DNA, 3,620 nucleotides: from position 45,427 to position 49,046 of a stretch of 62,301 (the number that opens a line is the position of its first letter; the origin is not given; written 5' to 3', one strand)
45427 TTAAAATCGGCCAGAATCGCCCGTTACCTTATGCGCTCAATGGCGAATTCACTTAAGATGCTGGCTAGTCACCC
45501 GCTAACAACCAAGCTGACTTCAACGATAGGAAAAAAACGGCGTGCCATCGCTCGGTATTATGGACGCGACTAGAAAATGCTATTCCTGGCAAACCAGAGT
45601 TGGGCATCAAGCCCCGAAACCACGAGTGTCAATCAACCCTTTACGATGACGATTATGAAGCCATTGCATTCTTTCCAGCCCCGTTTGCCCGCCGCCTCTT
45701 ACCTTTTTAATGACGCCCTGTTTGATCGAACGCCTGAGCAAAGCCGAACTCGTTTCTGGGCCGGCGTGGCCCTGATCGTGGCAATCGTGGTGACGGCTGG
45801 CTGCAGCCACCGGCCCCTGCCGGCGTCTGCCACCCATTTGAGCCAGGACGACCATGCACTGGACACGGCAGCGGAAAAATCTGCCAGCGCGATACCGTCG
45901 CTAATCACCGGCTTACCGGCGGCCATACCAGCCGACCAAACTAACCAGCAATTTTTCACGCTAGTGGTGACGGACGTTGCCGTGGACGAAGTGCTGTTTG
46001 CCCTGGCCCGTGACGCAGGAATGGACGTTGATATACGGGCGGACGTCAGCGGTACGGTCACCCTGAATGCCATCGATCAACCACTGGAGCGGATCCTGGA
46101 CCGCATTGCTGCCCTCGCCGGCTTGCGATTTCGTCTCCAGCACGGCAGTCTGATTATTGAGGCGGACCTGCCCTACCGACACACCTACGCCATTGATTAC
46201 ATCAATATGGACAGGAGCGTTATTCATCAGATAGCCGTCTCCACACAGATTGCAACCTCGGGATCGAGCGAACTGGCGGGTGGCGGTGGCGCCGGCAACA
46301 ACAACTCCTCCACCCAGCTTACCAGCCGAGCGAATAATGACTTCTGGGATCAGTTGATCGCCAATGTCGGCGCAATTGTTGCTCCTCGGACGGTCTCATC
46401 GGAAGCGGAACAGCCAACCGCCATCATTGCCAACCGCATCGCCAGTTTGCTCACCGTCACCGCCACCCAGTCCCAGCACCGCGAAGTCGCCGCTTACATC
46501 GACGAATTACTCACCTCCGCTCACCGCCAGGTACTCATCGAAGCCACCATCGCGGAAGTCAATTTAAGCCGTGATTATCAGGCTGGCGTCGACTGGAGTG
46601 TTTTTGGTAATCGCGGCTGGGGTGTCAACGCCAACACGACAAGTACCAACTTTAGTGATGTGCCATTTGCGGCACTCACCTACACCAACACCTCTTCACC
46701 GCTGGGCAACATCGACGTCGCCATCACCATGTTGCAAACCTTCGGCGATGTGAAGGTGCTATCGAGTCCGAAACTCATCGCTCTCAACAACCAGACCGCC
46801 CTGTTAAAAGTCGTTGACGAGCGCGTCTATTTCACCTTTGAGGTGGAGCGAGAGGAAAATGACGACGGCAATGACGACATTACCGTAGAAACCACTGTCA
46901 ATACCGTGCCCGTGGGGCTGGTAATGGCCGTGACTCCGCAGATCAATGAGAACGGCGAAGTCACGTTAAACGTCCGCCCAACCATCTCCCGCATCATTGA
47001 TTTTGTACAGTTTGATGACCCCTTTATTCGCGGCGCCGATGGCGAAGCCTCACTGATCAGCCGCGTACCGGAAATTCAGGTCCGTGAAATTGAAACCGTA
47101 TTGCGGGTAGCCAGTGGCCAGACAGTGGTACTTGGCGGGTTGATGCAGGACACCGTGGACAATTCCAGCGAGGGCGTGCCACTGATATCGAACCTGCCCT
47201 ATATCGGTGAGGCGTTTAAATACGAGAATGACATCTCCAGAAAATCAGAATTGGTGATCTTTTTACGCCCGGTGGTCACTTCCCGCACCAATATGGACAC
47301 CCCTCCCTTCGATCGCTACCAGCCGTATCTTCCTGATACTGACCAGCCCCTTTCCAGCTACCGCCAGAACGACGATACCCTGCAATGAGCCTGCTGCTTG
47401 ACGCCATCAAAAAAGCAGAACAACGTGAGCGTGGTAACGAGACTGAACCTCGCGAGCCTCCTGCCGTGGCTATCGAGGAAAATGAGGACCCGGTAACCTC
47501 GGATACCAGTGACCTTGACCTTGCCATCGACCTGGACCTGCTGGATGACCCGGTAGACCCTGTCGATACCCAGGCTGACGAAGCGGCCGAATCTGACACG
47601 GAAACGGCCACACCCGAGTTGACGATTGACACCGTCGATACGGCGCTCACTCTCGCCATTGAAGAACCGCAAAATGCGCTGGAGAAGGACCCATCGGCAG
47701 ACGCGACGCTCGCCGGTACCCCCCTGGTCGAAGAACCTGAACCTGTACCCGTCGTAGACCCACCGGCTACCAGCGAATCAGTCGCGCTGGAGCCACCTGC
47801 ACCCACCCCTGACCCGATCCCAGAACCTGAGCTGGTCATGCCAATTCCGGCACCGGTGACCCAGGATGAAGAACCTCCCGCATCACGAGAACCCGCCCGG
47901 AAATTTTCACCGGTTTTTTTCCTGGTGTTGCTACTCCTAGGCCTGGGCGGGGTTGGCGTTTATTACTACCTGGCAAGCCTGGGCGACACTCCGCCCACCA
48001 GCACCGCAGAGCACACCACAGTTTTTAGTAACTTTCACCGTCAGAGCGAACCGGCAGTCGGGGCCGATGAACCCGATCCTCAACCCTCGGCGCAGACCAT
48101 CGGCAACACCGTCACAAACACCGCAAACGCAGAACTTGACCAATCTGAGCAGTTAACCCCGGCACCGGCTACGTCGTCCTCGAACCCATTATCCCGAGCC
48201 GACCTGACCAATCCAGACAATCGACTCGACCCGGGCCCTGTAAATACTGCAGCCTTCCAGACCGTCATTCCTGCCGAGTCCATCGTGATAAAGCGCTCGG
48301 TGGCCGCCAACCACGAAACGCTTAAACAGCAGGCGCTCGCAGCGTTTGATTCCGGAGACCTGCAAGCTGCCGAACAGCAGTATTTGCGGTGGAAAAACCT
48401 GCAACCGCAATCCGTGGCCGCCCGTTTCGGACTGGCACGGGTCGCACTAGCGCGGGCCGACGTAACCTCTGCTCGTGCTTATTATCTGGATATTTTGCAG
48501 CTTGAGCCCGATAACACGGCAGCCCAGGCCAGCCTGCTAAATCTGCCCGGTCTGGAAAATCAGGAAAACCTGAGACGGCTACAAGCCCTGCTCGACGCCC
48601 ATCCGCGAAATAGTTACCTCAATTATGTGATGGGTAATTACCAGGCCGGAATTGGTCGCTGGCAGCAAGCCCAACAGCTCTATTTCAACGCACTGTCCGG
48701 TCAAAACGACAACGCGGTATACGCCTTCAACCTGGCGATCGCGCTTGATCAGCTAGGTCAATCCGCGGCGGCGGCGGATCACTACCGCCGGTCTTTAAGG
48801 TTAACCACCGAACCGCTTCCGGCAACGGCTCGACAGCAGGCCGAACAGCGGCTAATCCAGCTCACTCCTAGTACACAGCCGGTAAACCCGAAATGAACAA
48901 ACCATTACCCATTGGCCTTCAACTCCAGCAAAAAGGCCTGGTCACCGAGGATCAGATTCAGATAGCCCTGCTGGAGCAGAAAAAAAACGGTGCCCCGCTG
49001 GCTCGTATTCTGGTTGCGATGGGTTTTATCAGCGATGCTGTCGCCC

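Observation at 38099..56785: Non-canonical type IV pilus / MSHA-like filament locus with a private regulatory and ABC module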

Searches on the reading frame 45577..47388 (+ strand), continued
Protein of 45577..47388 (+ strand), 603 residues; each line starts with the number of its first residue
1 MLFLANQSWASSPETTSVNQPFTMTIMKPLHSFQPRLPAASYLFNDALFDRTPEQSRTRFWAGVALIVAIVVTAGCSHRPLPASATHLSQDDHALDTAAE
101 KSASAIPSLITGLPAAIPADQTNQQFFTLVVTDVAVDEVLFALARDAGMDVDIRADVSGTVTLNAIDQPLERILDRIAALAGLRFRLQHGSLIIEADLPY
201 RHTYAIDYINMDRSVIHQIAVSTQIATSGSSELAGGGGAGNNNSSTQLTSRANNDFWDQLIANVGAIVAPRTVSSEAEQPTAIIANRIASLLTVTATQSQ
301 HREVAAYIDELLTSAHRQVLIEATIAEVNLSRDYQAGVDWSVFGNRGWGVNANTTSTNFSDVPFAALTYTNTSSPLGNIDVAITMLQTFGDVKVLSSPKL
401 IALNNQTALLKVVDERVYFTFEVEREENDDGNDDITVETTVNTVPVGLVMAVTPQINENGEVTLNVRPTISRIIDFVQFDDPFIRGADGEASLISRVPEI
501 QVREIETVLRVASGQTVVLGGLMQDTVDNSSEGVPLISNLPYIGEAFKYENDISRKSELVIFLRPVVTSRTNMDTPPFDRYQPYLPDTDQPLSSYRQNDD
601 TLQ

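Call 83: search_protein_families(library=ncbifam, proteins=[L009:9905-11851:+, L004:11770-13590:+, L004:15577-17442:+], max_evalue=0.00001)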
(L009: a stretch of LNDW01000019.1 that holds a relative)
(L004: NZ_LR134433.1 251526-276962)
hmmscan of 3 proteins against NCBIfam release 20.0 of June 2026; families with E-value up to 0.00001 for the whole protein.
L009:9905-11851:+ (648 aa): 9 families
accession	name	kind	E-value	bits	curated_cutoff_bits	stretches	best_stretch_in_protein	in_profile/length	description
TIGR02519.1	pilus_MshL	equivalog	8.4e-74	248.2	250.2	1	323-619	1-290/290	pilus (MSHA type) biogenesis protein MshL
TIGR02517.1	type_II_gspD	equivalog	7.9e-45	153.4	351.35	1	261-623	240-594/600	type II secretion system secretin GspD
TIGR02515.1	IV_pilus_PilQ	subfamily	1e-30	107.1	284.35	1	252-619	67-427/428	type IV pilus secretin PilQ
TIGR02520.1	pilus_B_mal_scr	equivalog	2.6e-23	82.4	287.65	2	325-596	241-495/513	PilN family type IVB pilus formation outer membrane protein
TIGR02516.1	type_III_yscC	equivalog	2.8e-23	82.2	238.45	1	311-620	193-462/463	type III secretion system outer membrane ring subunit SctC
NF010083.0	PRK13568.1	equivalog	2.4e-19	69.4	554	1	322-620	153-418/419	DNA uptake porin HofQ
NF007851.2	PRK10560.1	exception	2.9e-16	59.3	598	1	400-620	209-410/412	DNA uptake porin HofQ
NF042912.1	Amuc_1098_fam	equivalog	8.8e-16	57.1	750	1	493-619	663-796/805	Amuc_1098 family type IV pilus outer membrane protein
NF011873.0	PRK15346.1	equivalog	1.3e-13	50.5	524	1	299-608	219-483/499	EscC/YscC/HrcC family type III secretion system outer membrane ring protein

L004:11770-13590:+ (606 aa): 9 families
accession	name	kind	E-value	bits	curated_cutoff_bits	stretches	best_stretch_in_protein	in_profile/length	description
TIGR02519.1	pilus_MshL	equivalog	3.5e-76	256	250.2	1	270-552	1-290/290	pilus (MSHA type) biogenesis protein MshL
TIGR02517.1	type_II_gspD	equivalog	2e-46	158.7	351.35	1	225-560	301-598/600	type II secretion system secretin GspD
TIGR02515.1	IV_pilus_PilQ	subfamily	3.5e-39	135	284.35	2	269-552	136-427/428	type IV pilus secretin PilQ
TIGR02516.1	type_III_yscC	equivalog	6.5e-29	100.8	238.45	1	261-553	192-462/463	type III secretion system outer membrane ring subunit SctC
NF010083.0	PRK13568.1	equivalog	3.8e-27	95.1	554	1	269-553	153-418/419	DNA uptake porin HofQ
TIGR02520.1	pilus_B_mal_scr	equivalog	5.5e-22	78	287.65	1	266-550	236-512/513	PilN family type IVB pilus formation outer membrane protein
NF042912.1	Amuc_1098_fam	equivalog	3.1e-19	68.5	750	2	487-554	731-798/805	Amuc_1098 family type IV pilus outer membrane protein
NF011873.0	PRK15346.1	equivalog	4e-18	65.4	524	1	263-553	231-495/499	EscC/YscC/HrcC family type III secretion system outer membrane ring protein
NF007851.2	PRK10560.1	exception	7e-18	64.6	598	1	270-553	146-410/412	DNA uptake porin HofQ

L004:15577-17442:+ (621 aa): 20 families
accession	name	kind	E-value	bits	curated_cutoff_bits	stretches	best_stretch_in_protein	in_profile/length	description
TIGR02533.1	type_II_gspE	equivalog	7.9e-168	559.1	630.25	1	76-558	3-485/486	type II secretion system ATPase GspE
TIGR02538.1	type_IV_pilB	equivalog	1.7e-162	541.9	675.65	1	5-558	2-561/564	type IV-A pilus assembly ATPase PilB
NF007755.0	PRK10436.1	equivalog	2.9e-135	451.5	617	1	81-563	13-463/465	type II secretion system protein GspE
NF053534.1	T4PilAsmATPsTfpB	equivalog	3.7e-128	428.5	850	1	44-559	63-582/584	type IV pilus assembly ATPase TfpB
NF041000.1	ATPase_ComGA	equivalog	4.5e-81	271.8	300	1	186-451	2-266/267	competence type IV pilus ATPase ComGA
TIGR01420.1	pilT_fam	subfamily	2.9e-55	187.9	319.1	1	184-452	2-270/343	PilT/PilU family type 4a pilus ATPase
TIGR02525.1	plasmid_TraJ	equivalog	6.9e-29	100.9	368.3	1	278-452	119-300/372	plasmid transfer ATPase TraJ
TIGR02524.1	dot_icm_DotB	equivalog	1.3e-21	77.2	463.3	1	252-433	83-263/358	Dot/Icm type IV secretion system ATPase DotB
NF058587.1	archaellum_moto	equivalog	1.6e-18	66.8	550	1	208-419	170-385/527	archaellum flagellar ATPase motor FlaI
TIGR03819.1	heli_sec_ATPase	hypoth_equivalog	1.8e-18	66.8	373.15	1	224-445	91-315/340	TadA family conjugal transfer-associated ATPase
TIGR02782.1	TrbB_P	equivalog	1e-17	64.4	304.55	1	317-446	139-269/303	P-type conjugative transfer ATPase TrbB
NF008411.1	PRK11234.1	equivalog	6.1e-17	61.2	1170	1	4-159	483-636/723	cyclic di-3',5'-guanylate-activated glycosyltransferase NfrB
TIGR02788.1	VirB11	equivalog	2e-16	59.9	249.95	1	317-436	147-271/308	P-type DNA transfer ATPase VirB11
NF010469.0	PRK13894.1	subfamily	5.8e-16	58.7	508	1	317-447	152-284/320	conjugal transfer ATPase TrbB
NF012033.0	PRK15489.1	equivalog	1e-15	57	537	1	2-170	490-658/703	glycosyl transferase family protein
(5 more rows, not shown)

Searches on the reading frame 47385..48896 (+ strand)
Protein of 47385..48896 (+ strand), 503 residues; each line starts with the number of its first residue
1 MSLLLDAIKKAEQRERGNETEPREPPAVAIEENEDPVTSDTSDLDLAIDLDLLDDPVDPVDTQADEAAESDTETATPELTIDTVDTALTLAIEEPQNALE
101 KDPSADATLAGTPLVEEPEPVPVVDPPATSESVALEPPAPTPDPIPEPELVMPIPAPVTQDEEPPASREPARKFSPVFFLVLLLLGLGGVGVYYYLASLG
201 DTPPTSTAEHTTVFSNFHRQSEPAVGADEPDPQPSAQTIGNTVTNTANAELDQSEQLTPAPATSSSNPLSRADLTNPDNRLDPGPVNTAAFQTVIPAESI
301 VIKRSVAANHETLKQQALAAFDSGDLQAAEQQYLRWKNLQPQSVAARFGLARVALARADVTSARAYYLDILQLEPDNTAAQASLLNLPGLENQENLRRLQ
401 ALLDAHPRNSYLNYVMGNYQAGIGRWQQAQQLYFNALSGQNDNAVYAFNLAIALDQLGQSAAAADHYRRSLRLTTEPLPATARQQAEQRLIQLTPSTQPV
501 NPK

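Call 5: search_protein_families(library=ncbifam, proteins=[window:47385-48896:+], max_evalue=0.01)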
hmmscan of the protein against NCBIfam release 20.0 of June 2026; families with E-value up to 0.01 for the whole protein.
window:47385-48896:+ (503 aa): 10 families
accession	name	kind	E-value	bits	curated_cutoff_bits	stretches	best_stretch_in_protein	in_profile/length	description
TIGR02917.1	PEP_TPR_lipo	equivalog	2.9e-10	38.7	312.2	2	311-380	126-195/899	XrtA/PEP-CTERM system TPR-repeat protein PrsT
NF033920.0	C39_PA2778_fam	equivalog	1.3e-08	34.6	150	1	393-473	173-253/255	PA2778 family cysteine peptidase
TIGR00540.1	TPR_hemY_coli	hypoth_equivalog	3e-08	32.9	142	1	386-470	302-385/385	heme biosynthesis-associated TPR protein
NF008520.0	PRK11447.1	equivalog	4.2e-07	28.1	858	1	313-468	354-519/1157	cellulose synthase complex outer membrane protein BcsC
NF008017.0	PRK10747.1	equivalog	6.9e-06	25.2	608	1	302-475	214-392/398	protoheme IX biogenesis protein HemY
NF052304.1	CdsG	equivalog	1.5e-05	25.2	170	1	318-387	16-84/133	CdsG family type III secretion system protein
NF040959.1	MamA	equivalog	0.00012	21.6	200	1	315-473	42-202/204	magnetosome protein MamA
TIGR02552.1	LcrH_SycD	equivalog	0.0003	20.5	104.8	0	417-476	59-118/136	SycD/LcrH family type III secretion system chaperone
NF052400.1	M48_BAM_BepA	equivalog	0.006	15.4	570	0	394-469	325-400/483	beta-barrel assembly-enhancing protease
NF053607.1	CHU_0125_OmpA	equivalog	0.0095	14.5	620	0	393-478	36-121/639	CHU_0125 family OmpA-like outer membrane integrity protein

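Call 6: search_protein_families(library=pfam, proteins=[window:47385-48896:+], max_evalue=0.01)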
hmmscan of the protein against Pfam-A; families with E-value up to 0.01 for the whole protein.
window:47385-48896:+ (503 aa): 7 families
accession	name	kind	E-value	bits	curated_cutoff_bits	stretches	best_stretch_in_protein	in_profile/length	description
PF13432.12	TPR_16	-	5.2e-07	30.4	32.7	1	316-377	3-64/65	Tetratricopeptide repeat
PF13424.12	TPR_12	-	3e-06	27.8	30.1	1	415-474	15-75/77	Tetratricopeptide repeat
PF07719.23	TPR_2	-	1.3e-05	25.4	27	0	446-473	3-30/34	Tetratricopeptide repeat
PF13428.12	TPR_14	-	0.00014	22.7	23.5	0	345-383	2-40/44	Tetratricopeptide repeat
PF13176.12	TPR_7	-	0.00015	22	27.9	0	449-477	4-32/36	Tetratricopeptide repeat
PF13181.12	TPR_8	-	0.0026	18.3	25.7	0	448-473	5-30/34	Tetratricopeptide repeat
PF14559.12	TPR_19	-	0.0093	16.7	25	0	321-384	2-64/68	Tetratricopeptide repeat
